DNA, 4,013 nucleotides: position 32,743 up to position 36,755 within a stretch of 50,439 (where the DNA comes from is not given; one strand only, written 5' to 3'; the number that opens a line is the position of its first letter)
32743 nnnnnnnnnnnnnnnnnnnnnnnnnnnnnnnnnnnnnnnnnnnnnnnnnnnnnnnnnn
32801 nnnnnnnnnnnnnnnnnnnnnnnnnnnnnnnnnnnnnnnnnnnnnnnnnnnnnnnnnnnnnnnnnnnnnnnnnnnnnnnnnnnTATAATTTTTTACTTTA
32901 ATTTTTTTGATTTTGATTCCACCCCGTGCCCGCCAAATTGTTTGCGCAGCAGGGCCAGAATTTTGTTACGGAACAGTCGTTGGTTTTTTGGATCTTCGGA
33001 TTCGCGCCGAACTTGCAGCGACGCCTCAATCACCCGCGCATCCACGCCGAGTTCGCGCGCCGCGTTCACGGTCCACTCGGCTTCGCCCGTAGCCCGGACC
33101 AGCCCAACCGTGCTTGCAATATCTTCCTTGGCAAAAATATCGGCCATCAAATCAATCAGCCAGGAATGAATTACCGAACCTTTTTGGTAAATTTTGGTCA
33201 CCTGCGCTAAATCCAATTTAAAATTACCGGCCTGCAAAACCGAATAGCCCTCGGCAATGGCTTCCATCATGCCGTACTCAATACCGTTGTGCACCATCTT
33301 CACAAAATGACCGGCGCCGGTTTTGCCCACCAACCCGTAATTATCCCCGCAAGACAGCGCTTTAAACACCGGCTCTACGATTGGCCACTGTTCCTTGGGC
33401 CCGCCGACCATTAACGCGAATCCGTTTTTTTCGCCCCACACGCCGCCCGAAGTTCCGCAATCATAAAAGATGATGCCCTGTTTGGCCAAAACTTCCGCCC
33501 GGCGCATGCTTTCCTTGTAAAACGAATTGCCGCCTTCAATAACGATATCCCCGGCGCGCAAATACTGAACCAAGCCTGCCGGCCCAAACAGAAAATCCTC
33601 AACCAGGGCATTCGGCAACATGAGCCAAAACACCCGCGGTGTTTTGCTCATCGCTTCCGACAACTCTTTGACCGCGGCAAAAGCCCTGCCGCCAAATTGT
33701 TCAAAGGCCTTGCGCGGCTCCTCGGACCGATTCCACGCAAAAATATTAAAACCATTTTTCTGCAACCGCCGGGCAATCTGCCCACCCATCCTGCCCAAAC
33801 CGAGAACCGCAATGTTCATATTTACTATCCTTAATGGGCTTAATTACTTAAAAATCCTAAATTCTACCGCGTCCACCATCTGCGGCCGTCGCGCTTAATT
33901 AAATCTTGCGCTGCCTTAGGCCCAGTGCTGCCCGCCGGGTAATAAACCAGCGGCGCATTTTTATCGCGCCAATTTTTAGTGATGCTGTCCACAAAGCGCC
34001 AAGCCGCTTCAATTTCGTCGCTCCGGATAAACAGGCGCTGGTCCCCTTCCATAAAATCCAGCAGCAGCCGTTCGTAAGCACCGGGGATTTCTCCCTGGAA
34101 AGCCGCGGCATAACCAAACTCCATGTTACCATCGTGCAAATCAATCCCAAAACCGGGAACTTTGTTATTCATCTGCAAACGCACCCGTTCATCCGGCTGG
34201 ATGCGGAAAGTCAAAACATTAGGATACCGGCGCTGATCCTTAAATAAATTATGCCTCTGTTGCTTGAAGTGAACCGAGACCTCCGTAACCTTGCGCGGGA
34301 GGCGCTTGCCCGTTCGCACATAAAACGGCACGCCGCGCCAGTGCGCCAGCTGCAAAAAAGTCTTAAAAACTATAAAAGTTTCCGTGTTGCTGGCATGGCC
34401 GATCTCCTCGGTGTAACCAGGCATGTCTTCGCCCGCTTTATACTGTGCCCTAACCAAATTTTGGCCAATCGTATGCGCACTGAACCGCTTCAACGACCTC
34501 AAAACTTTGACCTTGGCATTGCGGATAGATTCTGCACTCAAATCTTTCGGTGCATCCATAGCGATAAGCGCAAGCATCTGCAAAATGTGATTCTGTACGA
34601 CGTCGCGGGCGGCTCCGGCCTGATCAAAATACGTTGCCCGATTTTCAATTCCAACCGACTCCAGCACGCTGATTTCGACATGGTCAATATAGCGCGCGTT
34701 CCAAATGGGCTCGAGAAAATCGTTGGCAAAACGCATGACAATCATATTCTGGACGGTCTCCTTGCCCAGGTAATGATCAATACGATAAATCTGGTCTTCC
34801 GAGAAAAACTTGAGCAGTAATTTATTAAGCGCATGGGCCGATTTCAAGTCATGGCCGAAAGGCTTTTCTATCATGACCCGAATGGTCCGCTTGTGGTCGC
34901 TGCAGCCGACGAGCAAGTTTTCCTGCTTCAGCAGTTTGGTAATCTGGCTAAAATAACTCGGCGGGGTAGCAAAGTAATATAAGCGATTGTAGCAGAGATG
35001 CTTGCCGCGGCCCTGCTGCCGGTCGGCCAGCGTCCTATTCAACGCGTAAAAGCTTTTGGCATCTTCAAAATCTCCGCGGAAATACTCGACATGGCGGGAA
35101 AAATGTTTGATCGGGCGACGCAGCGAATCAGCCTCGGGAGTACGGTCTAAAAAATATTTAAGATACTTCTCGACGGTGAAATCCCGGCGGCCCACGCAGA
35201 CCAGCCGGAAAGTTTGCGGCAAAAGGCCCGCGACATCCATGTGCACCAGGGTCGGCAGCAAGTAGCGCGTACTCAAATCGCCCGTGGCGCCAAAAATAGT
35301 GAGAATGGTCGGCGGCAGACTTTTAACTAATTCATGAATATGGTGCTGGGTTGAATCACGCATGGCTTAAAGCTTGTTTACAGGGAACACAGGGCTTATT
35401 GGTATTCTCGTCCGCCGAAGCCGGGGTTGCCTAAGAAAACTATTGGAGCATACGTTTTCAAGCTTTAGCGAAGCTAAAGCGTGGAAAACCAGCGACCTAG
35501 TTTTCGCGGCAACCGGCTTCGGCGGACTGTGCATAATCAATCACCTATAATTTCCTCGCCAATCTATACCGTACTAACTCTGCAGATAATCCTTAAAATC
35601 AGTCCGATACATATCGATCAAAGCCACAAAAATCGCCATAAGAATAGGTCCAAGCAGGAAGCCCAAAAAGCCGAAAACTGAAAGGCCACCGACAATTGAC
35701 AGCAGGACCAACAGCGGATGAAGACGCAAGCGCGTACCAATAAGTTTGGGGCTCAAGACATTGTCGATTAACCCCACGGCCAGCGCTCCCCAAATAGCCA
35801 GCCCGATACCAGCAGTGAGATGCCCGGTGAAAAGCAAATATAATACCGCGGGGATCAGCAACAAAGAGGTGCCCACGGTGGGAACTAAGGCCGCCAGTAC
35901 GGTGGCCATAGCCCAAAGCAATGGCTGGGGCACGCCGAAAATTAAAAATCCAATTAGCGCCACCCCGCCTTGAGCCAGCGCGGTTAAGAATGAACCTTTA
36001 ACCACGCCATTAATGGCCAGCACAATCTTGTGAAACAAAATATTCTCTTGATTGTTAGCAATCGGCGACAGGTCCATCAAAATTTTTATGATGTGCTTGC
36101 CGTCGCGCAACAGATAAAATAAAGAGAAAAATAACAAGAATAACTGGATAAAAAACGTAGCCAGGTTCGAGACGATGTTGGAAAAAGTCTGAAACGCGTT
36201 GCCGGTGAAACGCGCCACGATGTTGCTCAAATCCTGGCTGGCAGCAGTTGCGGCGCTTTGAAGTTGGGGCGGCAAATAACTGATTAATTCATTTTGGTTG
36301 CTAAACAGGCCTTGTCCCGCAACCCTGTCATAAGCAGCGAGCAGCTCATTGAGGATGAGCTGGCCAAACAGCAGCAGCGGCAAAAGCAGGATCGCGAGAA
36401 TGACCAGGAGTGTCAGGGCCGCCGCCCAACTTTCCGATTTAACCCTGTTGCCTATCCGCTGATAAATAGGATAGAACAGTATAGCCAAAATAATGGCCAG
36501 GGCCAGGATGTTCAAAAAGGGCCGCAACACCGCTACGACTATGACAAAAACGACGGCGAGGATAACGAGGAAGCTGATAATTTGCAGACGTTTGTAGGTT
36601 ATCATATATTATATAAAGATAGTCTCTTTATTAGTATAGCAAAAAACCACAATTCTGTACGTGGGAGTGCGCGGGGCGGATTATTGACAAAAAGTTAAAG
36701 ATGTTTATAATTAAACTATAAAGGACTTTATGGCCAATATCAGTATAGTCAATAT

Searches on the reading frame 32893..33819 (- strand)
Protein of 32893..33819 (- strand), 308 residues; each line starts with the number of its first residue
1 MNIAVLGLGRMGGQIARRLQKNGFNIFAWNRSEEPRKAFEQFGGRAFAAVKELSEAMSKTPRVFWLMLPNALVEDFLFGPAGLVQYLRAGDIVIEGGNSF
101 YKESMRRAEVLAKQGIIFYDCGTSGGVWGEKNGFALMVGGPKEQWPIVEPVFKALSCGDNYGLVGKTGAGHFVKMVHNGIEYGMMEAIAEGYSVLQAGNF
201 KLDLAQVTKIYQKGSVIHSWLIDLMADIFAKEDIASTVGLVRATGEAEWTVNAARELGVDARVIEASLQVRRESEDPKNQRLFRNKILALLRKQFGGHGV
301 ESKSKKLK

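Call 30: search_protein_families(library=pfam, proteins=[window:32893-33819:-], max_evalue=0.000001)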
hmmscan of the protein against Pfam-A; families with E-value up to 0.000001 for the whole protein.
window:32893-33819:- (308 aa): 2 families
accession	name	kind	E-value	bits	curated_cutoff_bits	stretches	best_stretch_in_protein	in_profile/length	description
PF03446.21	NAD_binding_2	-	3.8e-36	125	21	1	2-156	1-153/161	NAD binding domain of 6-phosphogluconate dehydrogenase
PF00393.24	6PGD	-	9.8e-22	78.1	27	1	170-288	1-126/290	6-phosphogluconate dehydrogenase, C-terminal domain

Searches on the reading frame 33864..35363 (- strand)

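Call 30: search_protein_families(library=pfam, proteins=[window:33864-35363:-], max_evalue=0.000001)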
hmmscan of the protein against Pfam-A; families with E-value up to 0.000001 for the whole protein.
window:33864-35363:- (499 aa): 2 families
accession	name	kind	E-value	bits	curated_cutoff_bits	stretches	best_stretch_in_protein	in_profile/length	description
PF02781.21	G6PD_C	-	3.3e-110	368.2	27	1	209-497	2-296/296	Glucose-6-phosphate dehydrogenase, C-terminal domain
PF00479.28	G6PD_N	-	1.6e-53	182.6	22.1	1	23-206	2-183/183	Glucose-6-phosphate dehydrogenase, NAD binding domain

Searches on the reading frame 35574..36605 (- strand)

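Call 30: search_protein_families(library=pfam, proteins=[window:35574-36605:-], max_evalue=0.000001)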
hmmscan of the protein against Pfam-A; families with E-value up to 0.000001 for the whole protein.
window:35574-36605:- (343 aa): 1 family
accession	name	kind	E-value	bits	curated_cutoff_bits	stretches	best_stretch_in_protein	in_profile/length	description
PF01594.21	AI-2E_transport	-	2.5e-52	178.5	34.3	1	11-333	3-326/327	AI-2E family transporter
